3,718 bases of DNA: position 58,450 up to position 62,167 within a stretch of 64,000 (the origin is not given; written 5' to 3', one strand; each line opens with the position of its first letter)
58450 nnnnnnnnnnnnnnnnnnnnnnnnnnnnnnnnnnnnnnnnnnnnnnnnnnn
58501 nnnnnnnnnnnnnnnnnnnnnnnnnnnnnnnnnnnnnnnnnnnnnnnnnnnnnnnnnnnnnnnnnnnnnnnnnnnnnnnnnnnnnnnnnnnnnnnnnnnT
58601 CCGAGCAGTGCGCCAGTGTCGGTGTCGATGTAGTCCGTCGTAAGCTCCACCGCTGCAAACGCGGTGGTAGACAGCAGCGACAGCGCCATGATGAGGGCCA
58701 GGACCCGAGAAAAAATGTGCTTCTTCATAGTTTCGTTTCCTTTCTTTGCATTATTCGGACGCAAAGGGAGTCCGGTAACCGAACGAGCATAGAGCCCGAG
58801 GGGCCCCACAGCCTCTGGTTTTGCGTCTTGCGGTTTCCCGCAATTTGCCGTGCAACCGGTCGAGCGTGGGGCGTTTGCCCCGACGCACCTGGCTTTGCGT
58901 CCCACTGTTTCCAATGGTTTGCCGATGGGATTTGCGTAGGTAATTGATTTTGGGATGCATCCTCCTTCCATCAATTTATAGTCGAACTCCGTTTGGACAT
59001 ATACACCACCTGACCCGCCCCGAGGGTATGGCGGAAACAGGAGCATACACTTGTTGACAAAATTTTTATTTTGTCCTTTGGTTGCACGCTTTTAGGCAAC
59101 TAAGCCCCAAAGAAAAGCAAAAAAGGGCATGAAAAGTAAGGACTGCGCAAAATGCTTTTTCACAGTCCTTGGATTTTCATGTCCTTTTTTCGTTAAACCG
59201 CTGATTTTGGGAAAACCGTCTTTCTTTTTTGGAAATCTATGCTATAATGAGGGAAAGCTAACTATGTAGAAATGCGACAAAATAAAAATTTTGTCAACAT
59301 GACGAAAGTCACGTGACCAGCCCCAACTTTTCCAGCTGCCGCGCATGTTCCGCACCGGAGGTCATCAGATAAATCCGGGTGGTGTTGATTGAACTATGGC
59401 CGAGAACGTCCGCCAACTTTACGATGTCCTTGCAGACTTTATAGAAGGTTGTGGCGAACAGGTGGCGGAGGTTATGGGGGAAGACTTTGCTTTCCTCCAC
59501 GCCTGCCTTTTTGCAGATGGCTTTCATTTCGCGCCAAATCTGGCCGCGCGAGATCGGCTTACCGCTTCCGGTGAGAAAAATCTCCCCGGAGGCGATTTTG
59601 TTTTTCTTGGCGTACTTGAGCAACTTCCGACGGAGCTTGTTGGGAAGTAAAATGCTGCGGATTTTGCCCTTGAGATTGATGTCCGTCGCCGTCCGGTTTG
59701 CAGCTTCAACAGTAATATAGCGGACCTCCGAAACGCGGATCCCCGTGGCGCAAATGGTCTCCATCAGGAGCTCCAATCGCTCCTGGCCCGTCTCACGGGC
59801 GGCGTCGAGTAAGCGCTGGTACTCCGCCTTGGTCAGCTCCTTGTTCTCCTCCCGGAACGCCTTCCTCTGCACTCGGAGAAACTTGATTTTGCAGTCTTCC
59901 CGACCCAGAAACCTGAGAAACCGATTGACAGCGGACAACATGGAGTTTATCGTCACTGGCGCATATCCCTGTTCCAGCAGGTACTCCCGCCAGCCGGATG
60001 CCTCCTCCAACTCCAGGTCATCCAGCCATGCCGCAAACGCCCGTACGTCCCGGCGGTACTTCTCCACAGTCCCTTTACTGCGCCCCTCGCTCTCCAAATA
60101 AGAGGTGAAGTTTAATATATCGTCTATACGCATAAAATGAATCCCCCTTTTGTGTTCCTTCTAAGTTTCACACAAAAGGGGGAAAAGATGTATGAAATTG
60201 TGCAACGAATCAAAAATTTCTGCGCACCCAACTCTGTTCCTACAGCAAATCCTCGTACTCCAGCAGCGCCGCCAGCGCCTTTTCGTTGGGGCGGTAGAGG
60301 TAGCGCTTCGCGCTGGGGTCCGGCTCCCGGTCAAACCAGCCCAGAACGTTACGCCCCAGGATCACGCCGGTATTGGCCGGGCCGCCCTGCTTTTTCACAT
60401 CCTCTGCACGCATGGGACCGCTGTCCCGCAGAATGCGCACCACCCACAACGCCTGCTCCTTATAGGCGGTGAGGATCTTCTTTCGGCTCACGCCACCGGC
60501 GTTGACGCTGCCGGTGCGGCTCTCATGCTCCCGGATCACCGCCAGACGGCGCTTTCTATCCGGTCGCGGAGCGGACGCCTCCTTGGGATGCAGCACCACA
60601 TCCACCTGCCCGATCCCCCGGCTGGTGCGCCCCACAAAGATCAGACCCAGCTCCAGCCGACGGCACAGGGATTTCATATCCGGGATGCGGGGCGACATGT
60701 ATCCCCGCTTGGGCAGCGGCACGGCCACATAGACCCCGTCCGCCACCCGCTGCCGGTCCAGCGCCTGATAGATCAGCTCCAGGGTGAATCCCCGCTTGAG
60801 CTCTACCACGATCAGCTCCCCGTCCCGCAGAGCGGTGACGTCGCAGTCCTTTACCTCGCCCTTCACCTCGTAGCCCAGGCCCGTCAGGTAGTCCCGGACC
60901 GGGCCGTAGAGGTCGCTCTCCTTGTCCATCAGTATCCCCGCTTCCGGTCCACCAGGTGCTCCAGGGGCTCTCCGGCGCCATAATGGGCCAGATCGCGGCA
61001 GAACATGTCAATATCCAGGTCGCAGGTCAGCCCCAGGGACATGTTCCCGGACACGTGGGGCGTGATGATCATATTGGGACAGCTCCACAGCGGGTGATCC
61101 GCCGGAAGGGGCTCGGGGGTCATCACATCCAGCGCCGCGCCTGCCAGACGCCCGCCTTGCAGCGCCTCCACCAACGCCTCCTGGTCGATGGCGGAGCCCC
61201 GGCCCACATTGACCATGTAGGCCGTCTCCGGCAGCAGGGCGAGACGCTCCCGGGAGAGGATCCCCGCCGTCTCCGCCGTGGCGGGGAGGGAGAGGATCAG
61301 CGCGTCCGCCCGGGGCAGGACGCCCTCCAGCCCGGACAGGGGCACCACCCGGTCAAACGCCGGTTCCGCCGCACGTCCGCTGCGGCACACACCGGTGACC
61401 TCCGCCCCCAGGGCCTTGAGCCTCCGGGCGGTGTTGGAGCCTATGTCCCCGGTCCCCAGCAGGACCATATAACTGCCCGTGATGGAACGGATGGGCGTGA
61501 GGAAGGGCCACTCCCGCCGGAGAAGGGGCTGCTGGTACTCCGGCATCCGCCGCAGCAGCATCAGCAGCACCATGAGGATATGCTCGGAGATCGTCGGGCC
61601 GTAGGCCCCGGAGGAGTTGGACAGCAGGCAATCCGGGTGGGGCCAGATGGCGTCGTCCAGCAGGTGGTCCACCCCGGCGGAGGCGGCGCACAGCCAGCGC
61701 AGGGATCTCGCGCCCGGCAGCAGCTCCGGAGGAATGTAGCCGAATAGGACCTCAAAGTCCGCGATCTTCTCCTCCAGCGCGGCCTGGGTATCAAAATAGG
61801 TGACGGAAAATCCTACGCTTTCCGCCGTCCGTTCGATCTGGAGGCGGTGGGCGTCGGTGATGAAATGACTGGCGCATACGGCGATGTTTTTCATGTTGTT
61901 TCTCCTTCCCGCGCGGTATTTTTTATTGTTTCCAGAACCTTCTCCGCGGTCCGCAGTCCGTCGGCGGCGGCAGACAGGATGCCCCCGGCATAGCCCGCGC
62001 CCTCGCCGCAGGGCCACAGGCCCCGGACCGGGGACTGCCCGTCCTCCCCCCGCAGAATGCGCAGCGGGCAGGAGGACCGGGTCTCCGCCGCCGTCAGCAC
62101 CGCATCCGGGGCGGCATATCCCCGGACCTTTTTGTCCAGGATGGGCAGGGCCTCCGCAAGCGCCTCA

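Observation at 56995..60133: Candidate phase-variable, c-di-GMP-gated surface-protein locus: recombinase, invertible promoter cassette, tandem riboswitch and beta-helix adhesin-like gene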

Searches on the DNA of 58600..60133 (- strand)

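Call 4: search_rna_families(source=window, start=58600, end=59400, threshold=evalue, max_evalue=10, show_alignments=4)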
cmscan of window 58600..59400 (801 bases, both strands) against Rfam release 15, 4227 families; matches with E-value up to 10: 12.
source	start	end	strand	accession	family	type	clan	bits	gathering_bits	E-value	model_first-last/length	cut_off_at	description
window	58771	58859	-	RF01051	c-di-GMP-I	Cis-reg; riboswitch;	CL00126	56.5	35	2.8e-10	1-87/87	no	c-di-GMP-I riboswitch aptamer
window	59109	59205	-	RF02436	SpF43_sRNA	Gene; sRNA;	-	31.1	70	0.00027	1-99/99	no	Streptococcus sRNA SpF43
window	59110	59199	+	RF00885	MIR821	Gene; miRNA;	-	28.5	249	0.0035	1-275/275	no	MIR821 microRNA precursor family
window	59120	59189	+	RF04134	MIR7504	Gene; miRNA;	-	22.4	83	0.29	1-124/124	no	MIR7504 microRNA precursor family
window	59109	59196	+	RF02436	SpF43_sRNA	Gene; sRNA;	-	20.9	70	0.19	1-99/99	no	Streptococcus sRNA SpF43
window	59052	59299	+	RF04128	MIR8562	Gene; miRNA;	-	19.4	211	0.46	1-242/242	no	MIR8562 microRNA precursor family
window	59173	59213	-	RF02098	DGCR5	Gene; lncRNA;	-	16.2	50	3.2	23-49/49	no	DiGeorge syndrome critical region gene 5 conserved region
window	59118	59256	+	RF01730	Termite-leu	Cis-reg;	-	16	51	1.8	1-78/78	no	Termite-leu RNA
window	59119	59191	+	RF04164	MIR1507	Gene; miRNA;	-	15.1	73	3.2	1-107/107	no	MIR1507 microRNA precursor family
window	59105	59136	+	RF02098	DGCR5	Gene; lncRNA;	-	14.5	50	7.6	25-49/49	no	DiGeorge syndrome critical region gene 5 conserved region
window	58716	58766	-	RF00056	SNORA71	Gene; snRNA; snoRNA; HACA-box;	-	14.2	60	5.7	1-134/134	no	Small nucleolar RNA SNORA71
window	59066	59236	+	RF02188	ST7-OT4_2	Gene; lncRNA;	-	13.5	55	7.7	1-172/172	no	ST7 overlapping transcript 4 conserved region 2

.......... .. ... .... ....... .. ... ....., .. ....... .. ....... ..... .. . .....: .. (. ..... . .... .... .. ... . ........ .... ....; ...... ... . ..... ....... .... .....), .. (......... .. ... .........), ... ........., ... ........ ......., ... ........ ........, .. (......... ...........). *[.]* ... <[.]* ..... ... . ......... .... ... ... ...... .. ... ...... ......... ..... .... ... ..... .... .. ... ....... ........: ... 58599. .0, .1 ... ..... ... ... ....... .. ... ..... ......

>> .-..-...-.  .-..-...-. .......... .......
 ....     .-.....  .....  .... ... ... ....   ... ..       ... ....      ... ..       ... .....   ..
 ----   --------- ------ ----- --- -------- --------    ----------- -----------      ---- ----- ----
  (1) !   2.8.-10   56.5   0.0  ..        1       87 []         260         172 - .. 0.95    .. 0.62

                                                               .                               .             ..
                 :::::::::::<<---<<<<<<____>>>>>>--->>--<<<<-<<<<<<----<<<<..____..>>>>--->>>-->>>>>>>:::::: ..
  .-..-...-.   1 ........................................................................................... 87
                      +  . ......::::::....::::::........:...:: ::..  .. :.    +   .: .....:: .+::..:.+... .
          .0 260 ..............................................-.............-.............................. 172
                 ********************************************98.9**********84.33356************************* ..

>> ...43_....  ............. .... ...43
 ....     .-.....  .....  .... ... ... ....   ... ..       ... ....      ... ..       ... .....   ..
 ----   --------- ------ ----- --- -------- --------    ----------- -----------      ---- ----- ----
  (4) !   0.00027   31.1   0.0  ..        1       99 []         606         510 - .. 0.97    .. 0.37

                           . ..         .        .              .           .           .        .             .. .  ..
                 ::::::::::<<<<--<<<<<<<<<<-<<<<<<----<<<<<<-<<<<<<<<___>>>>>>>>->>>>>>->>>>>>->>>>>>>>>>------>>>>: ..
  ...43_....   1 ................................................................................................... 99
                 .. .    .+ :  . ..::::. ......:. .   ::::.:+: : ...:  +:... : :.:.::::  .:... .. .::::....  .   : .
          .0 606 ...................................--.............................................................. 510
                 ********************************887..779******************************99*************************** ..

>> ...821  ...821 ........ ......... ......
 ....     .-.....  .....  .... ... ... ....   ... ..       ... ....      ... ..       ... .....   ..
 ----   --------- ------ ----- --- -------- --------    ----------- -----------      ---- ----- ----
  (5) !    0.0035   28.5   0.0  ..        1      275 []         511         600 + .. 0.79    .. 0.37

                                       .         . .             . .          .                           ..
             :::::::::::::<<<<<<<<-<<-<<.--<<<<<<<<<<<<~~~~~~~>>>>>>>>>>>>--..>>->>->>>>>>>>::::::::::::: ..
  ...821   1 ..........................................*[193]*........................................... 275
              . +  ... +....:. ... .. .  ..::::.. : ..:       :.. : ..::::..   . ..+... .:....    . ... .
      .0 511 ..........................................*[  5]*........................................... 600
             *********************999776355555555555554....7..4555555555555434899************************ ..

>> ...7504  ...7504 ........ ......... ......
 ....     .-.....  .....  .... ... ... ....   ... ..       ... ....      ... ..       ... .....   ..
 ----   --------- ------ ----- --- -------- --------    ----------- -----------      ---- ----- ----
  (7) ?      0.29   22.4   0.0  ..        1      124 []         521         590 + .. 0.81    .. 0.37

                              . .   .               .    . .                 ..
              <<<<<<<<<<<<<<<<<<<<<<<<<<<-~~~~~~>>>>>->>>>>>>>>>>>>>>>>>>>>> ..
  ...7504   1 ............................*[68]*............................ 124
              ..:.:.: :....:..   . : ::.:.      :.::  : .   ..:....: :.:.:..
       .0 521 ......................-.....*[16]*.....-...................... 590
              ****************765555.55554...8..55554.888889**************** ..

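Call 9: search_rna_families(source=window, start=58850, end=58965, threshold=evalue, max_evalue=10, show_alignments=3)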
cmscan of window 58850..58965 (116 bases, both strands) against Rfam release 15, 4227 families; matches with E-value up to 10: 2.
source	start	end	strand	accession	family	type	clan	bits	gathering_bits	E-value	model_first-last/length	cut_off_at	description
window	58851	58933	-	RF01051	c-di-GMP-I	Cis-reg; riboswitch;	CL00126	50.2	35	1.4e-09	1-87/87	no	c-di-GMP-I riboswitch aptamer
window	58930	58965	+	RF00056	SNORA71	Gene; snRNA; snoRNA; HACA-box;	-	10.3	60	6.9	1-36/134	3'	Small nucleolar RNA SNORA71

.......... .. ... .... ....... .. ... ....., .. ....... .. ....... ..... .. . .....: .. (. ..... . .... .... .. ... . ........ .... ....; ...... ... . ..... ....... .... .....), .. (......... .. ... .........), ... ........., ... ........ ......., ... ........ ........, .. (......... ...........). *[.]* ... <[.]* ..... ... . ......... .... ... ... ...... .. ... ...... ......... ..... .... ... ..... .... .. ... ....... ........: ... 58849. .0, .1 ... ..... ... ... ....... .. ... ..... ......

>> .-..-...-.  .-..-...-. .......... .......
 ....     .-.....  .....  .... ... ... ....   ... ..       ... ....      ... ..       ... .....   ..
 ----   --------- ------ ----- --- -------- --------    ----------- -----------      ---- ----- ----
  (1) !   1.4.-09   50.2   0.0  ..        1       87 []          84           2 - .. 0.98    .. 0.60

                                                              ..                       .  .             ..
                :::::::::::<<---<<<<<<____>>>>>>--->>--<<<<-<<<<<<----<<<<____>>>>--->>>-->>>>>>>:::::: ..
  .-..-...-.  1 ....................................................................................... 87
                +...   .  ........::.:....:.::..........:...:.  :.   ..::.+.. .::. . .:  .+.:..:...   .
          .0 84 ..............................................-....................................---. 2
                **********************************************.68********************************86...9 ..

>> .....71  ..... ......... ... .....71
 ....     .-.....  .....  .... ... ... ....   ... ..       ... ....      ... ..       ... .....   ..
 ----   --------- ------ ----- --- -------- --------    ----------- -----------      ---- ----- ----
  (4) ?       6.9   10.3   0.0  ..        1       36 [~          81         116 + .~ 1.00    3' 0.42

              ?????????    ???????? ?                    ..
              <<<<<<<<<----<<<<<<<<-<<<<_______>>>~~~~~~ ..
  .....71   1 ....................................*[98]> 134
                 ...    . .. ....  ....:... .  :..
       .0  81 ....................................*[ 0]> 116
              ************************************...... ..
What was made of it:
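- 58851..58933 (-): c-di-GMP-I aptamer 1. RF01051, 50.2 bits against a gathering score of 35 (call 9).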

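Call 16: search_rna_families(sources=[L003, L004, L005, L006, L001], threshold=gathering)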
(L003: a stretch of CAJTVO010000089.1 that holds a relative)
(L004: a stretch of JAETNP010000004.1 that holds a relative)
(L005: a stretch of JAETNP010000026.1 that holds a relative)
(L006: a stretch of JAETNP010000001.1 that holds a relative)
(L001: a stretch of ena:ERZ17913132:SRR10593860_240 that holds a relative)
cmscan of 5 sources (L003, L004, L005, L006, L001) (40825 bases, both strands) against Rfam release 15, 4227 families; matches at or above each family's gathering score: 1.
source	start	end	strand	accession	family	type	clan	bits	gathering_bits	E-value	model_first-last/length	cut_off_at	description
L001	5275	5363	+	RF01051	c-di-GMP-I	Cis-reg; riboswitch;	CL00126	56.5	35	1.4e-08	1-87/87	no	c-di-GMP-I riboswitch aptamer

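Call 67: search_rna_families(sources=[L116, L084, L113, L094], threshold=gathering)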
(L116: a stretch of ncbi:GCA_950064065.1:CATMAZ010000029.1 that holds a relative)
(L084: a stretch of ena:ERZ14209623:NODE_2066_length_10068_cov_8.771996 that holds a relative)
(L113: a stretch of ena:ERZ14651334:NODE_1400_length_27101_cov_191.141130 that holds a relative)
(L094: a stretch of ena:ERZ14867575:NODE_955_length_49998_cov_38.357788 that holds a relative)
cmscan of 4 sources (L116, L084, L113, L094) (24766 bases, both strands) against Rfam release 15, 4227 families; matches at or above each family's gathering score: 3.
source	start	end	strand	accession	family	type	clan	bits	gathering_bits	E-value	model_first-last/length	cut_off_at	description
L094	4760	4867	+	RF01051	c-di-GMP-I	Cis-reg; riboswitch;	CL00126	61.2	35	6.2e-10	1-87/87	no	c-di-GMP-I riboswitch aptamer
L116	4194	4279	+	RF01051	c-di-GMP-I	Cis-reg; riboswitch;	CL00126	58.7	35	2.5e-09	1-87/87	no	c-di-GMP-I riboswitch aptamer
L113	4899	4988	+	RF01051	c-di-GMP-I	Cis-reg; riboswitch;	CL00126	52.8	35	6.8e-08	1-87/87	no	c-di-GMP-I riboswitch aptamer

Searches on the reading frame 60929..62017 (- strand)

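Call 7: search_protein_families(library=pfam, proteins=[window:60929-62017:-], max_evalue=0.01)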
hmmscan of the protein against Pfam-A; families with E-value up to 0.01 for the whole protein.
window:60929-62017:- (362 aa): 3 families
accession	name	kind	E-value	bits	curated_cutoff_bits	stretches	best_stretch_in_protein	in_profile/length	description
PF02826.25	2-Hacid_dh_C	-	5.6e-52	176.1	25.1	1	148-323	1-178/178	D-isomer specific 2-hydroxyacid dehydrogenase, NAD binding domain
PF03446.21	NAD_binding_2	-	0.00035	21.1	21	1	186-287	4-108/161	NAD binding domain of 6-phosphogluconate dehydrogenase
PF13478.12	XdhC_C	-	0.0031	18.5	29.7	0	184-287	1-66/125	XdhC Rossmann domain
